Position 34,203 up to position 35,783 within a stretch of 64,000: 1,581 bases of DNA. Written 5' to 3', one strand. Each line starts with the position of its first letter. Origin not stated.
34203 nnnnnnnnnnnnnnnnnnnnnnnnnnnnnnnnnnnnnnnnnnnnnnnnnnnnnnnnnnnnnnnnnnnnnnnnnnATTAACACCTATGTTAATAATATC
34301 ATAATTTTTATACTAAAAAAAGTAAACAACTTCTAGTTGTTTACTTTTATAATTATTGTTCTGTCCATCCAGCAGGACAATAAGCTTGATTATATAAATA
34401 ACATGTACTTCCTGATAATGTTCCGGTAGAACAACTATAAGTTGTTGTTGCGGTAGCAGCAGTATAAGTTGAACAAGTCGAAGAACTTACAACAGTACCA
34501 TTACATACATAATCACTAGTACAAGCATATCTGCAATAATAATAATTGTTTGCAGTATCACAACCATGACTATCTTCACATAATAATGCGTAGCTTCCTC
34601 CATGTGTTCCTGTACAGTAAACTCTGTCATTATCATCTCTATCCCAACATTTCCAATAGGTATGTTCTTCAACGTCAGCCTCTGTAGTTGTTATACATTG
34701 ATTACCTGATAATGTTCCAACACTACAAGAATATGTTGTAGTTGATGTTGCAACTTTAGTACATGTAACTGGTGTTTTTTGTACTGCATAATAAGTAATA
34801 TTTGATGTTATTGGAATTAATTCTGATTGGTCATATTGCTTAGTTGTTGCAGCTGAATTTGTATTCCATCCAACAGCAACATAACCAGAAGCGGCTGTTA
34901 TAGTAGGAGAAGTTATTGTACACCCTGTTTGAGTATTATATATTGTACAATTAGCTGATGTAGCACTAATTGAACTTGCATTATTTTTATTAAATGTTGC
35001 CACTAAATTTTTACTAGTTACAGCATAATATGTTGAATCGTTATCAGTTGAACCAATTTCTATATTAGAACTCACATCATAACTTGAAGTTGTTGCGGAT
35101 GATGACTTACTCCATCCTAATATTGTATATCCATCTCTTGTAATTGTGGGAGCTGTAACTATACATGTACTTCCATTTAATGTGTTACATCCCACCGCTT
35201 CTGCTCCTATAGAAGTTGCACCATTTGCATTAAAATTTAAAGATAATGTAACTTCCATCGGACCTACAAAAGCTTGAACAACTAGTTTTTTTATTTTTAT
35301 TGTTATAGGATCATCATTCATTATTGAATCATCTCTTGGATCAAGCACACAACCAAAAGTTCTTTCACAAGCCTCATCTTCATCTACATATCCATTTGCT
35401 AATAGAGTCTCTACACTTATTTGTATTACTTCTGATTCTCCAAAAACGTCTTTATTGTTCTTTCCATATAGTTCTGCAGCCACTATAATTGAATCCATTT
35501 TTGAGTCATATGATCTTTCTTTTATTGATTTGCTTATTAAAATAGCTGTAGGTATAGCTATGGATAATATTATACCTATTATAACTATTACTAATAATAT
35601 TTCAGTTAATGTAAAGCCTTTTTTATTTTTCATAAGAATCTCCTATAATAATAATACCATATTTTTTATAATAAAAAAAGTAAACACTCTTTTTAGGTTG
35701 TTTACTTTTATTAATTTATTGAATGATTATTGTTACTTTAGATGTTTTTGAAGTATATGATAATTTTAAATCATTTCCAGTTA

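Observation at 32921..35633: Tandem, diverging giant pilin-like proteins with repeat modules and Cys-rich tips, with no pilus machinery nearby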

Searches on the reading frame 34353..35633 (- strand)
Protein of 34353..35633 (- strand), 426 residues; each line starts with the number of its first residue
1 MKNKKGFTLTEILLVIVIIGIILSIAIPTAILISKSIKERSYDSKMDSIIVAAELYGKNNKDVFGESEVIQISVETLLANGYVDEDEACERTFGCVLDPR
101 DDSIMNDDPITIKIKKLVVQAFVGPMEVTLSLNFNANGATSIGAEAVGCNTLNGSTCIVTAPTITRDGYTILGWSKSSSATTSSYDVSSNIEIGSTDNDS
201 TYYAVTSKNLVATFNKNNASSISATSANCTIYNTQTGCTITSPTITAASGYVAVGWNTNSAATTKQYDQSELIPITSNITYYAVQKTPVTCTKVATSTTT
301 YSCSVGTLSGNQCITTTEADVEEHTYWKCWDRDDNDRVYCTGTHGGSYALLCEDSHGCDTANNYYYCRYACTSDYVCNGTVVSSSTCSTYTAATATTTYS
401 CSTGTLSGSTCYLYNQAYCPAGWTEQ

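Call 3: search_protein_families(library=pfam, proteins=[window:34353-35633:-], max_evalue=1)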
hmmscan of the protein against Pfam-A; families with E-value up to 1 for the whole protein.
window:34353-35633:- (426 aa): 2 families
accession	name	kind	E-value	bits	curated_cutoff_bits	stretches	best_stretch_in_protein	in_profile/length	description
PF09479.16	Flg_new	-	2.1e-13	50.6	27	2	213-284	4-65/65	Listeria-Bacteroides repeat domain (List_Bact_rpt)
PF07963.17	N_methyl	-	2e-07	30.7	21.2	1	1-27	1-27/27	Prokaryotic N-terminal methylation motif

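Call 4: search_protein_families(library=ncbifam, proteins=[window:34353-35633:-], max_evalue=1)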
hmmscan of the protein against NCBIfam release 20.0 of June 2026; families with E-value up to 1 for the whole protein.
window:34353-35633:- (426 aa): 12 families
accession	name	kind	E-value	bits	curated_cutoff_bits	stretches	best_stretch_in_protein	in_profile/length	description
NF040999.1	pilin_ComGC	equivalog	1.1e-07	31.9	75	1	4-86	1-75/84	competence type IV pilus major pilin ComGC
TIGR02532.1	IV_pilin_GFxxxE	domain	2.8e-07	30.1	16.3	1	4-27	1-24/24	prepilin-type N-terminal cleavage/methylation domain-containing protein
TIGR01710.1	typeII_sec_gspG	equivalog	5.6e-06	26.4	88.85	1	5-66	1-62/134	type II secretion system major pseudopilin GspG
TIGR01708.2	typeII_sec_gspH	equivalog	3.6e-05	23.8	80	1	5-27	2-24/169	type II secretion system minor pseudopilin GspH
NF041013.1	T4P_ComGE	equivalog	0.0001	22.3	49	1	2-49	1-48/83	competence type IV pilus minor pilin ComGE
TIGR02543.1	List_Bact_rpt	repeat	0.00018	21.8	20.95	1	165-204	2-38/44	TIGR02543 family repeat protein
NF041775.1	typeIV_PilA_Myxo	equivalog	0.00029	20.9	400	1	4-39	10-45/214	type IV pilin protein PilA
NF007862.0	PRK10574.1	equivalog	0.00077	19.6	138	1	1-29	1-29/145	prepilin peptidase-dependent pilin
TIGR02596.1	TIGR02596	subfamily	0.001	19.2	70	1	7-35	1-29/196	Verru_Chthon cassette protein D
NF040982.1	ComGD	equivalog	0.0077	16.6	70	1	4-37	1-34/139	competence type IV pilus minor pilin ComGD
NF041002.1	pilin_ComGF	equivalog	0.015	15.5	80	1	4-52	1-49/139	competence type IV pilus minor pilin ComGF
NF007800.0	PRK10506.1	equivalog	0.17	11.7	158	1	1-24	5-28/163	prepilin peptidase-dependent protein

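Call 9: find_homologous_proteins(query=window:34353-35633:-)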
Query window:34353-35633:- (426 aa): 23 proteins with E <= 0.001 among 8000 candidates.
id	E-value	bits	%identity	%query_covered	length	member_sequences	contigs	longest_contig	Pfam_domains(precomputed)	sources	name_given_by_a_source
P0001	4.1e-277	937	100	100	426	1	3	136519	PF09479.17,PF07963.18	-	-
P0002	1.5e-136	474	64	67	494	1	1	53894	PF09479.17,PF07963.18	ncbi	-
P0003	5.0e-136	472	56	100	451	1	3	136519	PF09479.17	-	-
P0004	1.2e-117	411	51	100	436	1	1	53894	PF09479.17,PF07963.18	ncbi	-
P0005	4.3e-112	393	67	67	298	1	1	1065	PF09479.17,PF07963.18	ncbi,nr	ncbi:MAG: prepilin-type N-terminal cleavage/methylation domain-containing protein, partial [Clostrid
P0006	3.5e-111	390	62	3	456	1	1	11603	PF09479.17,PF07963.18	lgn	-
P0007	1.2e-108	382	48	100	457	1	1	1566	PF09479.17,PF07963.18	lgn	-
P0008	1.3e-108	382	62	73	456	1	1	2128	PF09479.17,PF07963.18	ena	-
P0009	4.6e-105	370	59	75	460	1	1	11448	PF07963.18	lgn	-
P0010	5.7e-105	370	61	70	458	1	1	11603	PF09479.17,PF07963.18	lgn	-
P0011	4.5e-104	367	64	67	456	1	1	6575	PF09479.17,PF07963.18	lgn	-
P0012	2.3e-103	364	69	3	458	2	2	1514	PF09479.17,PF07963.18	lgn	-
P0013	2.1e-102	361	45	100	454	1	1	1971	PF09479.17,PF07963.18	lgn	-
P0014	6.4e-47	179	40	76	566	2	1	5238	PF07963.18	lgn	-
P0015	7.8e-46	175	42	69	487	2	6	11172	PF07963.18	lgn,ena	-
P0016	2.9e-19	88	53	26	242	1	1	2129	PF07963.18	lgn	-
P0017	6.4e-19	86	51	26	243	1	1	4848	PF07963.18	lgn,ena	-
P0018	2.2e-16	78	41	27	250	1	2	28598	PF07963.18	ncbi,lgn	-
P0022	3.5e-7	48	44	20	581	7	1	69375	PF07963.18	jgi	jgi:type IV pilus assembly protein PilA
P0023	1.9e-4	39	34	24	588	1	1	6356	PF07963.18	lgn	-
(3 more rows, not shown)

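Call 10: find_encoding_contigs(protein=window:34353-35633:-, flank=10000, max_places=6)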
Protein window:34353-35633:- (426 aa): 3 contigs read that carry it; 1 place shown.
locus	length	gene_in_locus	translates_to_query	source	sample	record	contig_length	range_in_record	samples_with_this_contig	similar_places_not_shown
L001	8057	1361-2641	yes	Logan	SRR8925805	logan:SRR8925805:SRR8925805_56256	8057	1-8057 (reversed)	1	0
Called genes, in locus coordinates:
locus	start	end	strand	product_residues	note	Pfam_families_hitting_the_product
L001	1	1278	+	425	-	?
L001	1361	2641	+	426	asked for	PF07963:N_methyl (weak), PF09479:Flg_new (weak)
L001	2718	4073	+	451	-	PF09479:Flg_new (faint)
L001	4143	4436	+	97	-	-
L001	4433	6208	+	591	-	PF01411:tRNA-synt_2c, PF07973:tRNA_SAD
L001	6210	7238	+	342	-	PF21016:RlmN_N, PF13353:Fer4_12 (faint), PF04055:Radical_SAM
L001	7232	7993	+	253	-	PF00481:PP2C, PF13672:PP2C_2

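Call 12: find_encoding_contigs(protein=P0002, flank=10000, max_places=3)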
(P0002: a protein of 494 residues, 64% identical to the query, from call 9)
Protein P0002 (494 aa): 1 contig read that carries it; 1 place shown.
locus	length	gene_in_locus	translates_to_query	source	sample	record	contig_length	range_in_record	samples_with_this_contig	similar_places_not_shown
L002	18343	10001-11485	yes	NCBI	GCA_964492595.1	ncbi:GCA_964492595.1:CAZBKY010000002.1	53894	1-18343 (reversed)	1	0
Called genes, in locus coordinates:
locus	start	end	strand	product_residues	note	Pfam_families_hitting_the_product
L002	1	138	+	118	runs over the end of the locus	-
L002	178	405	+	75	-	PF03840:SecG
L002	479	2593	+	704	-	PF08206:OB_RNB, PF17876:CSD2, PF00773:RNB, PF00575:S1 (weak)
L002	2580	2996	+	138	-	PF01668:SmpB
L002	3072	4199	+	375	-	PF06925:MGDG_synth, PF00534:Glycos_transf_1 (weak), PF04101:Glyco_tran_28_C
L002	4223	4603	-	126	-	-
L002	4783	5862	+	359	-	PF11258:DUF3048, PF17479:DUF3048_C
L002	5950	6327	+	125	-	-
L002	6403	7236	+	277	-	PF19293:CdaA_N, PF02457:DAC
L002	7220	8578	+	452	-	PF07949:YbbR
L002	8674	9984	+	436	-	PF07963:N_methyl, PF09479:Flg_new (weak)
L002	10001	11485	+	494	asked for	PF07963:N_methyl, PF09479:Flg_new (faint)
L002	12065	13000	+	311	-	-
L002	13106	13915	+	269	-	-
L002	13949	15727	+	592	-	PF01411:tRNA-synt_2c, PF07973:tRNA_SAD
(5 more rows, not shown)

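Call 13: find_encoding_contigs(protein=P0006, flank=10000, max_places=3)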
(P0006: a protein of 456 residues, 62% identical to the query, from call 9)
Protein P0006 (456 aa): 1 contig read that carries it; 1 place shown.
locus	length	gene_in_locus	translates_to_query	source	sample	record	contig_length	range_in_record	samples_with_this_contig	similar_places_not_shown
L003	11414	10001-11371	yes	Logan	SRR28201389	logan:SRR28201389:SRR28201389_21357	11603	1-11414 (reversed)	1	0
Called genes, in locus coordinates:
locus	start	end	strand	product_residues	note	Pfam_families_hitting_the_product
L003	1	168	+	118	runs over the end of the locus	?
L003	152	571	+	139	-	PF01668:SmpB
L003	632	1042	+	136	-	-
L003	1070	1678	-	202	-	-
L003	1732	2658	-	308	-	PF04055:Radical_SAM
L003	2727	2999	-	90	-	-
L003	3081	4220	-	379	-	-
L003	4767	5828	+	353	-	PF11258:DUF3048, PF17479:DUF3048_C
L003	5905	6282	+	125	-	-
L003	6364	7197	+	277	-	PF19293:CdaA_N, PF02457:DAC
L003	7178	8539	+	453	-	PF07949:YbbR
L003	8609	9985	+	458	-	PF07963:N_methyl, PF09479:Flg_new (weak)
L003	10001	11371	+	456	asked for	PF07963:N_methyl, PF09479:Flg_new (faint)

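Call 18: search_solved_structures(query=window:34353-35633:-, max_evalue=10)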
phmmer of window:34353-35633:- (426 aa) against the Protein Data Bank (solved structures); distinct sequences matched with E-value up to 10: 13.
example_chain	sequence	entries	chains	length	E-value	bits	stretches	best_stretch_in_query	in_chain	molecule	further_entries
9egp_A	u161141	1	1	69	1.7e-05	27.3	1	1-34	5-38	Geopilin domain 1 protein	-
7tgg_A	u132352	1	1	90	0.00014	24.3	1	1-30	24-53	Geopilin domain 1 protein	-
8pfb_G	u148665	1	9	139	0.036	16.3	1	7-81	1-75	Type IV pilin PilE1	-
8tj2_C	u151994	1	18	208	0.075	15.3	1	7-56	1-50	Type IV major pilin protein PilA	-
6xxd_A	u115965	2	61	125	0.085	15.1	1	7-80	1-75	PilA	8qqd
8qqj_J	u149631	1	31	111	0.11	14.7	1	7-46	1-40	Type IV narrow pilus major component PilA5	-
2m7g_A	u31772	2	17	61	0.11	14.7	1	7-31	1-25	Geopilin domain 1 protein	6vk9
6xxe_A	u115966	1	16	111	0.12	14.6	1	7-45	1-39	Uncharacterized protein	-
9lab_B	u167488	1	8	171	0.12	14.6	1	1-34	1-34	MSHA major pilin subunit MshA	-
9laa_A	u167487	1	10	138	0.15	14.3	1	2-29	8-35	Type IV pilin protein PilA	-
5wda_A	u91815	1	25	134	0.22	13.8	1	7-56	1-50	General secretion pathway protein G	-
2n28_A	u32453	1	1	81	0.96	11.6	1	11-75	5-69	Protein Vpu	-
1oqw_A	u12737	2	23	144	3.9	9.6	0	7-29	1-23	Fimbrial protein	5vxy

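Call 27: find_related_loci(query=A5, collection=genome_contigs, flank=10000)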
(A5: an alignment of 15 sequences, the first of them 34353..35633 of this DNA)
Query A5 (426 aa) in genome_contigs; peptide patterns used: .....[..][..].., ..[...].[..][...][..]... (x = any residue, [..] = any of these).
276 stretches matched a pattern; 17 encode a relative of the query (tblastn E <= 1e-3); 17 distinct loci.
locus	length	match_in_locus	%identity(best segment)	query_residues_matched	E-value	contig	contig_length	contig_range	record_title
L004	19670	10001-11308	51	1-426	1e-114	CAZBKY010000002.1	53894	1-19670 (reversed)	MAG TPA_asm: uncultured Muribaculaceae bacterium isolate SRP192927_co5_754 genome assembly, contig: NODE_404_length_5389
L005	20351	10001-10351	42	1-114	2e-20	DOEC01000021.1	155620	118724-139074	MAG TPA_asm: Bacillota bacterium isolate UBA11492 contig_791, whole genome shotgun sequence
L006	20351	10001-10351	45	2-114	1e-11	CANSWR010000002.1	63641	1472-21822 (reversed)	MAG TPA_asm: uncultured Firmicutes bacterium isolate SRR15510241_bin.26_metawrap_v1.3_MAG genome assembly, contig: NODE.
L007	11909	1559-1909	46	2-114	2e-10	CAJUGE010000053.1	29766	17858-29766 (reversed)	MAG TPA_asm: uncultured Bacilli bacterium isolate MGBC139354 genome assembly, contig: MGBC139354.53, whole genome shotgu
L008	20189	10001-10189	40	1-63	1e-9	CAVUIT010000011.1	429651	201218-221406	MAG: uncultured delta proteobacterium isolate MFD01872.bin.2.115 genome assembly, contig: contig_57935, whole genome sho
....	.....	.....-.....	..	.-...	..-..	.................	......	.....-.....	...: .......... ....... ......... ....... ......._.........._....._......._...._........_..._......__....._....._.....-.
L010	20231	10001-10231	35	6-89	2e-7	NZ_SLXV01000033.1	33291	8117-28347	Baia soyae strain DSM 46831 Ga0244715_133, whole genome shotgun sequence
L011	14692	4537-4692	40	3-54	4e-7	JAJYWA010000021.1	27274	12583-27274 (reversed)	MAG: Actinomycetes bacterium isolate FK2.bin64 NODE_2127_length_27274_cov_1.473165, whole genome shotgun sequence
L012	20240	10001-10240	33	3-89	5e-7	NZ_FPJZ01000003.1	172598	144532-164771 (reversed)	Thermoactinomyces sp. DSM 45891, whole genome shotgun sequence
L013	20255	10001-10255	33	1-94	7e-7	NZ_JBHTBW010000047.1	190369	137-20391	Laceyella putida strain CCUG 54950 GCM70025280_71, whole genome shotgun sequence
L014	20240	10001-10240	33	3-89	2e-6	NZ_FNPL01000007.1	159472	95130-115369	Thermoactinomyces sp. DSM 45892, whole genome shotgun sequence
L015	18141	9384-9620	31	3-87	2e-6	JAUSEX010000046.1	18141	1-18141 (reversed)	MAG: Candidatus Omnitrophota bacterium isolate E14_maxbin.253 E14_k141_179822, whole genome shotgun sequence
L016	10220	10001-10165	36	2-56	6e-6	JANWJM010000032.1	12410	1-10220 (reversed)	MAG: Thermoactinomycetaceae bacterium isolate CRAIB_MAG67 c_000000028347, whole genome shotgun sequence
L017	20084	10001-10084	54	2-29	1e-5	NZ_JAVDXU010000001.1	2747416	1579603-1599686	Roseateles saccharophilus strain BE314 Ga0454575_01, whole genome shotgun sequence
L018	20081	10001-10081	59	2-28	2e-5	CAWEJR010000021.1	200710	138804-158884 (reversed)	MAG: uncultured delta proteobacterium isolate MFD05942.bin.3.322 genome assembly, contig: contig_32834, whole genome sho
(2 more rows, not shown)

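Call 36: predict_structure(alignment_id=A4)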
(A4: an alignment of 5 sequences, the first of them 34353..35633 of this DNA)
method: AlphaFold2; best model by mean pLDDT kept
length: 426 residues; sequences in the alignment: 5
mean_pLDDT: 67.7   pTM: 0.43
mean pLDDT of the five models: 67.7, 64.8, 57.4, 45.5, 45.0
residues with pLDDT >= 90: 67; 70-90: 172; 50-70: 80; < 50: 107
segments of 3 or more residues with pLDDT < 50: 1-3, 298-397
pLDDT, mean of each block of 10 residues (from residue 1): 56 79 72 75 88 89 72 86 79 80 84 79 68 78 52 63 85 89 88 73 91 90 93 91 89 89 87 93 83 56 30 27 27 36 31 32 32 29 31 42 64 65 67
secondary structure, 60 per line:
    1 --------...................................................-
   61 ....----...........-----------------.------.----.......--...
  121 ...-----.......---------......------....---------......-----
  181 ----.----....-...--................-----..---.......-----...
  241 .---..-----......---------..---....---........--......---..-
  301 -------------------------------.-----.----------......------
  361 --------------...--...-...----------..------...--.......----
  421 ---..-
elements in order: H9-59 H61-64 E69-73 H74-79 E109-115 E118-123 E129-135 E145-150 E157-160 E170-175 E190-193 E200-215 E226-232 E238-241 E252-257 E272-275 E279-286 E289-294 H349-354 E375-377 E380-382 E405-407 E410-416

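Call 52: find_encoding_contigs(protein=P0022, flank=10000, max_places=2)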
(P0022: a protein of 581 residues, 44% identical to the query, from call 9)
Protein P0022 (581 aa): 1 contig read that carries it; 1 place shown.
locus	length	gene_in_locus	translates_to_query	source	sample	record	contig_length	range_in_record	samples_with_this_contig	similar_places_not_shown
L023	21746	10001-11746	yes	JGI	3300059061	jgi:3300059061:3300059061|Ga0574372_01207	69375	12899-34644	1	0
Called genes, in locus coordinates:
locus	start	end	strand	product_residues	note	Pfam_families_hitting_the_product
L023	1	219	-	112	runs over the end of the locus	PF01381:HTH_3, PF12844:HTH_19, PF13443:HTH_26, PF13560:HTH_31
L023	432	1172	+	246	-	PF04055:Radical_SAM (weak), PF13186:SPASM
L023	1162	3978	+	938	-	PF00005:ABC_tran (faint), PF02463:SMC_N (faint), PF03193:RsgA_GTPase (faint), PF13191:AAA_16 (faint), PF13304:AAA_21 (faint), PF13555:AAA_29 (faint), PF17760:UvrA_inter, PF17755:UvrA_DNA-bind, +2 more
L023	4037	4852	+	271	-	PF01790:LGT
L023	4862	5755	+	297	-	PF01134:GIDA (faint), PF01266:DAO (faint), PF03486:HI0933_like (faint), PF07992:Pyr_redox_2, PF12831:FAD_oxidored (faint), PF13738:Pyr_redox_3, PF00070:Pyr_redox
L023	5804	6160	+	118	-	PF00636:Ribonuclease_3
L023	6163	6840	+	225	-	PF08032:SpoU_sub_bind, PF00588:SpoU_methylase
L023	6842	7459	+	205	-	PF08281:Sigma70_r4_2 (weak)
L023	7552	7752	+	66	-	PF00584:SecE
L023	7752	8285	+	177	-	PF02357:NusG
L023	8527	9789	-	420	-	PF13936:HTH_38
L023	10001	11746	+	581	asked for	PF07963:N_methyl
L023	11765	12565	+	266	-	-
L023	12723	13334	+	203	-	PF03946:Ribosomal_L11_N, PF00298:Ribosomal_L11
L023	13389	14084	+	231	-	PF00687:Ribosomal_L1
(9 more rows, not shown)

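Call 53: find_encoding_contigs(protein=P0015, flank=10000, max_places=2)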
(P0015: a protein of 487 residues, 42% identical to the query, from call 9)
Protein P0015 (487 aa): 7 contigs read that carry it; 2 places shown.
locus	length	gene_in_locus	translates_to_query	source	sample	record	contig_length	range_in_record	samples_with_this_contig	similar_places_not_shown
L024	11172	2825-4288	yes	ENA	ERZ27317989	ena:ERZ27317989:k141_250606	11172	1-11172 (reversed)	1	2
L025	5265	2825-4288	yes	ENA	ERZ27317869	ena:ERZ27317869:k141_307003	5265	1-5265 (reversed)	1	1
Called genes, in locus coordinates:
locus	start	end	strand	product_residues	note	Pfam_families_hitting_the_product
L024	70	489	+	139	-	-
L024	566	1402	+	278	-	PF19293:CdaA_N, PF02457:DAC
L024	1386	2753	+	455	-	PF07949:YbbR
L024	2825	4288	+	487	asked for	PF07963:N_methyl (weak)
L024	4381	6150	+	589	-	PF01411:tRNA-synt_2c, PF07973:tRNA_SAD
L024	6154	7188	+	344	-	PF21016:RlmN_N, PF04055:Radical_SAM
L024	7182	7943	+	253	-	PF00481:PP2C, PF13672:PP2C_2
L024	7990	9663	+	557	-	PF00069:Pkinase, PF07714:PK_Tyr_Ser-Thr, PF03109:ABC1 (weak), PF09716:ETRAMP (weak), PF03793:PASTA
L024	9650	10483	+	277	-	PF16745:RsgA_N, PF03193:RsgA_GTPase, PF01926:MMR_HSR1 (weak)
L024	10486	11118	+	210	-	PF00834:Ribul_P_3_epim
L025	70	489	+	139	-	-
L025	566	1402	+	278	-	PF19293:CdaA_N, PF02457:DAC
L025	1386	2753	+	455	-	PF07949:YbbR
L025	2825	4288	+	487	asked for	PF07963:N_methyl (weak)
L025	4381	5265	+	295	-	?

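Call 54: find_encoding_contigs(protein=P0009, flank=10000, max_places=2)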
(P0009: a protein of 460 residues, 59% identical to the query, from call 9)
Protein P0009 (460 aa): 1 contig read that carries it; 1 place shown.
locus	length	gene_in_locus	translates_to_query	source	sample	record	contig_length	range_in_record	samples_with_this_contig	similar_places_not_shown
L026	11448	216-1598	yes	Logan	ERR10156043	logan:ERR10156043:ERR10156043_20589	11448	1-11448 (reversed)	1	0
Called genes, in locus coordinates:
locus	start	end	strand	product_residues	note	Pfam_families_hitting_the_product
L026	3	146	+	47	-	?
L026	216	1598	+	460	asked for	PF07963:N_methyl (weak)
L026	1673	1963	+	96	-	-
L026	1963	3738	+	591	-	PF01411:tRNA-synt_2c, PF07973:tRNA_SAD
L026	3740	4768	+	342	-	PF21016:RlmN_N, PF04055:Radical_SAM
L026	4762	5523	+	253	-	PF00481:PP2C, PF13672:PP2C_2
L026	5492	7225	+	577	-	PF00069:Pkinase, PF03109:ABC1 (faint), PF07714:PK_Tyr_Ser-Thr, PF03793:PASTA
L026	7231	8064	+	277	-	PF16745:RsgA_N (weak), PF03193:RsgA_GTPase, PF01926:MMR_HSR1 (weak)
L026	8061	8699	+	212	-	PF00834:Ribul_P_3_epim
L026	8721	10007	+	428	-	PF01522:Polysacc_deac_1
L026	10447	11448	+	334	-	?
